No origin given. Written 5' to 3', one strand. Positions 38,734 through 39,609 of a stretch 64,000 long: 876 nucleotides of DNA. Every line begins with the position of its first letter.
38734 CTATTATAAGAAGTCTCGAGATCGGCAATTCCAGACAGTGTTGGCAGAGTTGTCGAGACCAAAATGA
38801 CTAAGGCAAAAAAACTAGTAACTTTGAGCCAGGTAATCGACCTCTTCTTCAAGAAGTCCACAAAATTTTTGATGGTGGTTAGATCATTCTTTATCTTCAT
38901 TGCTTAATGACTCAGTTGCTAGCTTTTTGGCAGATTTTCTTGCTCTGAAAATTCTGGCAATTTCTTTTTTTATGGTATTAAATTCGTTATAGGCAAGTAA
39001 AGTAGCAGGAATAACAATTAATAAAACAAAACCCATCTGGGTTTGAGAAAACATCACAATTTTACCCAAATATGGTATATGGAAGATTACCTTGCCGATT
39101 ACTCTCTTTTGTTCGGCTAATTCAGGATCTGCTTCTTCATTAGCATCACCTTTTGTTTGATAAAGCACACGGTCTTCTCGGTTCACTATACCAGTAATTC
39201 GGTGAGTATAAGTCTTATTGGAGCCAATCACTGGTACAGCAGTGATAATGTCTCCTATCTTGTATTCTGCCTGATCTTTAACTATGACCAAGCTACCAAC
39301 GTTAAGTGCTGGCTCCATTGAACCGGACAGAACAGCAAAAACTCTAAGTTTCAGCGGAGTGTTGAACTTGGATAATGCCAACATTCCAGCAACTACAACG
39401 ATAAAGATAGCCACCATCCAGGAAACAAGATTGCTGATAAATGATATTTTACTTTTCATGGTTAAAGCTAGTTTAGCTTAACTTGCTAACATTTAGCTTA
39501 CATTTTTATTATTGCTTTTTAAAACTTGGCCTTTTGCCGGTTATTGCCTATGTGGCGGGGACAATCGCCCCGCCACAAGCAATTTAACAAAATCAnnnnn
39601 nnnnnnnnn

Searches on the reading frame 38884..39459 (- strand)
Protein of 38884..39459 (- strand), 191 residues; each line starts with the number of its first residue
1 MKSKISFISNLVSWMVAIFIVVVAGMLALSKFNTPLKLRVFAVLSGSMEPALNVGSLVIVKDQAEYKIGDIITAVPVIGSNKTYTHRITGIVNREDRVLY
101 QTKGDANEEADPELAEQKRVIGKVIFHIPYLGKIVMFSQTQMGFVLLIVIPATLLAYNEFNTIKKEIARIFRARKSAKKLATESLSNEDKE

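Call 3: search_protein_families(library=pfam, proteins=[window:38884-39459:-], max_evalue=1)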
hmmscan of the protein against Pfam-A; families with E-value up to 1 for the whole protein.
window:38884-39459:- (191 aa): 3 families
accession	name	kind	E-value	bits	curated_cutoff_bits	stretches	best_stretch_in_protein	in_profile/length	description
PF10502.14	Peptidase_S26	-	1.1e-05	25.9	22.9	1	12-91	2-80/168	Signal peptidase, peptidase S26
PF00717.28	Peptidase_S24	-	0.00087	19.4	23.3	1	33-102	30-93/116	Peptidase S24-like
PF00924.24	MS_channel_2nd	-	0.55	10.8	20.2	1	54-98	7-50/68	Mechanosensitive ion channel, beta-domain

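Call 4: search_protein_families(library=ncbifam, proteins=[window:38884-39459:-], max_evalue=1)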
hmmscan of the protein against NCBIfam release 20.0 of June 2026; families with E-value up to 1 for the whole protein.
window:38884-39459:- (191 aa): 7 families
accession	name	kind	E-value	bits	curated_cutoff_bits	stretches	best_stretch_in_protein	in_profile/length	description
NF046067.1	SigPepSipWBacil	equivalog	8.7e-33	113.5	190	1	7-182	3-184/189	signal peptidase I SipW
TIGR02228.1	sigpep_I_arch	equivalog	1.9e-29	102.6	51.85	1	8-162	3-157/158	signal peptidase I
TIGR02227.1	sigpep_I_bact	equivalog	0.00033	20.5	47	1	22-91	4-77/162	signal peptidase I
TIGR01697.1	PNPH-PUNA-XAPA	subfamily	0.012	15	197.1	1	45-116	92-159/247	inosine/guanosine/xanthosine phosphorylase family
TIGR02741.1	TraQ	equivalog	0.038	14.2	111.6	1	124-188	23-84/93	type-F conjugative transfer system pilin chaperone TraQ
NF008114.0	PRK10861.1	equivalog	0.078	12.3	277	1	38-81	82-124/324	signal peptidase I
NF040966.1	MamQ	equivalog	0.12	11.8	250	0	74-100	125-151/221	magnetosome protein MamQ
